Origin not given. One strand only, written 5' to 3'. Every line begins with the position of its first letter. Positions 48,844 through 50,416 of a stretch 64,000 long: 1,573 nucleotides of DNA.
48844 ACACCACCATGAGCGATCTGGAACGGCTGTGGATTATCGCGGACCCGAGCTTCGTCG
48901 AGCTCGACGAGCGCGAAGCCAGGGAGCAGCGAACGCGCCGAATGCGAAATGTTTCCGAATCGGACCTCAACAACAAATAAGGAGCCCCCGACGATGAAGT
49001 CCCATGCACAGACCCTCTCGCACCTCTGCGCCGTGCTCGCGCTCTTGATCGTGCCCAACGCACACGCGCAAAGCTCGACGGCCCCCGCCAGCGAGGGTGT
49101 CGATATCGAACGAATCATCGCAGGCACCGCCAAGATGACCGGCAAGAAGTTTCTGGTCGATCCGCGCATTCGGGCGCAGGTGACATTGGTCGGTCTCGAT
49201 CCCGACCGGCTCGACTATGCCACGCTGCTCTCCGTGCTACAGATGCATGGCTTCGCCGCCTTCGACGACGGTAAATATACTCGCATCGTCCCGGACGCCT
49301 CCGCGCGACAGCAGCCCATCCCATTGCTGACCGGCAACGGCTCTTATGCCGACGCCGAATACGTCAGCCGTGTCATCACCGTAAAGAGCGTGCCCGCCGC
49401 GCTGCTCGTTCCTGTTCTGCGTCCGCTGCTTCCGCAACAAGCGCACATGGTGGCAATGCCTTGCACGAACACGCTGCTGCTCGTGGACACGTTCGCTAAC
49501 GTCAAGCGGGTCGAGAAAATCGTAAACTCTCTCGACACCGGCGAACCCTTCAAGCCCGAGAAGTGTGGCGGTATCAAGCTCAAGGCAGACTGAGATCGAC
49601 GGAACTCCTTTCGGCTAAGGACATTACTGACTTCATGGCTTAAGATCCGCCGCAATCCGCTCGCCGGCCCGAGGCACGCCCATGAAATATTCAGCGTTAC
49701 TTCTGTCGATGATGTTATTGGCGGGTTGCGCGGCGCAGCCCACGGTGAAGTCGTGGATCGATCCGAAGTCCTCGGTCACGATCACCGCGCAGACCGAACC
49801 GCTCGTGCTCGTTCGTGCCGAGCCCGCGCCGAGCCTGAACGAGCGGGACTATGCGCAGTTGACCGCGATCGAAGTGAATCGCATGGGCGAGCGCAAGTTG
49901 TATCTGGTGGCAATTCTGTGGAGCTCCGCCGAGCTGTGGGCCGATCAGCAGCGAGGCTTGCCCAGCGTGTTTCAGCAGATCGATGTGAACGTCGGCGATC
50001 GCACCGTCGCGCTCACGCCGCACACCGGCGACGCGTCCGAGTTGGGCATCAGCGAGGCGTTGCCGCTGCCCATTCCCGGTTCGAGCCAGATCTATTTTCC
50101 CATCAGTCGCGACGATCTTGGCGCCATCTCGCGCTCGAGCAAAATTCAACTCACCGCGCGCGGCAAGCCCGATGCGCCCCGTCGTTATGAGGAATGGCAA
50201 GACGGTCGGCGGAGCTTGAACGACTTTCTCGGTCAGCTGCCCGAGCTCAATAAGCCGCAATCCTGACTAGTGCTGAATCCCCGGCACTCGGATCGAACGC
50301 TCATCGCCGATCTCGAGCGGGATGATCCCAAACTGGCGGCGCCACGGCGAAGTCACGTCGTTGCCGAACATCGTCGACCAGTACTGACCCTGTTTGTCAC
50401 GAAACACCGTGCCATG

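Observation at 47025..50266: ECF sigma operon combining a PstS-like anti-sigma, an orphan secretin N0-N1 protein and a lipoprotein: candidate undescribed envelope-signalling module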

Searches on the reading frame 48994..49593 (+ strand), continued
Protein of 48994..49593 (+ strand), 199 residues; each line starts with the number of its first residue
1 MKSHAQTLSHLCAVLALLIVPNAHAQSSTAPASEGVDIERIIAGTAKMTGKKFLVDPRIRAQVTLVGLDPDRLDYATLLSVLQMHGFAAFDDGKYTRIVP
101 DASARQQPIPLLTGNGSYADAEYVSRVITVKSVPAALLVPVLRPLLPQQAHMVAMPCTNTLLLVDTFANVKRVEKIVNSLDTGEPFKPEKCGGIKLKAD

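Call 76: fold_search(model_id=the predicted structure, library=pdb)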
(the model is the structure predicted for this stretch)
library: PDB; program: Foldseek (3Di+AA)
matches with E <= 10: 530; with E <= 0.001: 40
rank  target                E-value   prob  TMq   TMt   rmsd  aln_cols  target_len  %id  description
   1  4ec5_B                1.4e-12  1.00  0.30  0.29  11.2       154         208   32  Crystal structure of the S210C (dimer) mutant from the N-terminal domain of the secretin XcpQ from Pseudomonas aerugin (released 2012-12-05)
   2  4ec5_A                7.1e-12  1.00  0.30  0.27  12.4       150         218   33  Crystal structure of the S210C (dimer) mutant from the N-terminal domain of the secretin XcpQ from Pseudomonas aerugin (released 2012-12-05)
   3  4e9j_B                1.1e-11  1.00  0.30  0.29  10.8       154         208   33  Crystal structure of the N-terminal domain of the secretin XcpQ from Pseudomonas aeruginosa (released 2012-12-05)
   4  5mp2_A                2.1e-11  1.00  0.31  0.29  11.6       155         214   33  XcpQN012 in complex with VHH04 (released 2017-12-13)
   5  5ngi_A                2.2e-11  1.00  0.30  0.28  11.7       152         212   34  Structure of XcpQN012 (released 2018-01-24)
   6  5ngi_B                2.8e-11  1.00  0.30  0.28  11.5       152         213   34  Structure of XcpQN012 (released 2018-01-24)
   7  4e9j_A                6.3e-11  1.00  0.30  0.27  11.9       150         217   34  Crystal structure of the N-terminal domain of the secretin XcpQ from Pseudomonas aeruginosa (released 2012-12-05)
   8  5mp2_B                1.6e-10  1.00  0.31  0.29  11.6       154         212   33  XcpQN012 in complex with VHH04 (released 2017-12-13)
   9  6hcg_A                3.3e-08  1.00  0.62  0.23   2.9       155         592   29  Klebsiella pneumoniae type II secretion system outer membrane complex. PulD, PulS and PulC HR domain. (released 2019-11-27)
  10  3ezj_A                1.1e-07  1.00  0.29  0.29  10.2       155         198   18  Crystal structure of the N-terminal domain of the secretin GspD from ETEC determined with the assistance of a nanobody (released 2009-02-17)
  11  3ezj_E                1.3e-07  1.00  0.28  0.29  10.3       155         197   17  Crystal structure of the N-terminal domain of the secretin GspD from ETEC determined with the assistance of a nanobody (released 2009-02-17)
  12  3ezj_G                1.7e-07  1.00  0.29  0.29  10.2       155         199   19  Crystal structure of the N-terminal domain of the secretin GspD from ETEC determined with the assistance of a nanobody (released 2009-02-17)
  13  3oss_D                3.3e-07  1.00  0.29  0.36  10.6       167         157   18  The crystal structure of enterotoxigenic Escherichia coli GspC-GspD complex from the type II secretion system (released 2011-08-03)
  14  3ezj_C                5.4e-07  1.00  0.28  0.29  10.3       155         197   17  Crystal structure of the N-terminal domain of the secretin GspD from ETEC determined with the assistance of a nanobody (released 2009-02-17)
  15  7pmp_MODEL_1_A        5.1e-06  1.00  0.32  0.55   7.3        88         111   36  Solution structure of Legionella pneumophila LspD (released 2022-09-14)
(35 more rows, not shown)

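Call 79: list_cluster_members(proteins=[P0001, P0084])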
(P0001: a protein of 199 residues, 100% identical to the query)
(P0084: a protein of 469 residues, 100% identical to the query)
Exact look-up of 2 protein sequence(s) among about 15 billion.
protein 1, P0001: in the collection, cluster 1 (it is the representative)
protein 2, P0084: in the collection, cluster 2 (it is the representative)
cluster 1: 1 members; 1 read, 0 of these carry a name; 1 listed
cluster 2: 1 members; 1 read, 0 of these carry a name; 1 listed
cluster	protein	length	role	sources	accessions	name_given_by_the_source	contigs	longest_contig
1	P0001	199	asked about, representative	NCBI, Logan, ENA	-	-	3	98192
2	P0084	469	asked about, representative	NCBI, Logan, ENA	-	-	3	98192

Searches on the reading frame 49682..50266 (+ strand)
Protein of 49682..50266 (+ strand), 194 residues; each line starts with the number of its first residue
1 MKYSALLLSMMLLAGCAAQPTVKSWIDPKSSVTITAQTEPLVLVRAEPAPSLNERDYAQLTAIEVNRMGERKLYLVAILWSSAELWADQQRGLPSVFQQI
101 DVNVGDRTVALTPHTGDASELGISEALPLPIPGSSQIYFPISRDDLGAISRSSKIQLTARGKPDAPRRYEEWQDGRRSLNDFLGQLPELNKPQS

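Call 3: search_protein_families(library=pfam, proteins=[window:49682-50266:+], max_evalue=1)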
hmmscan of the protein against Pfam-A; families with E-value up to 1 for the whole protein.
window:49682-50266:+ (194 aa): 0 families

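Call 4: search_protein_families(library=ncbifam, proteins=[window:49682-50266:+], max_evalue=1)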
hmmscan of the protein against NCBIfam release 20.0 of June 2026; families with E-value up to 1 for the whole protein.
window:49682-50266:+ (194 aa): 2 families
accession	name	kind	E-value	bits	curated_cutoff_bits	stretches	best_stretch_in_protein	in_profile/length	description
NF040598.1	Ala_zip_lipo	subfamily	0.12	12.9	43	1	1-22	3-24/90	Lpp/OprI family alanine-zipper lipoprotein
TIGR02567.1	YscW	equivalog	0.13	12.4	58.2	0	6-22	1-17/124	YscW family type III secretion system pilotin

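Call 87: search_protein_families(library=pfam, proteins=[window:49682-50266:+], max_evalue=10)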
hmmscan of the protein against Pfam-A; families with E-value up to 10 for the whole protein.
window:49682-50266:+ (194 aa): 0 families
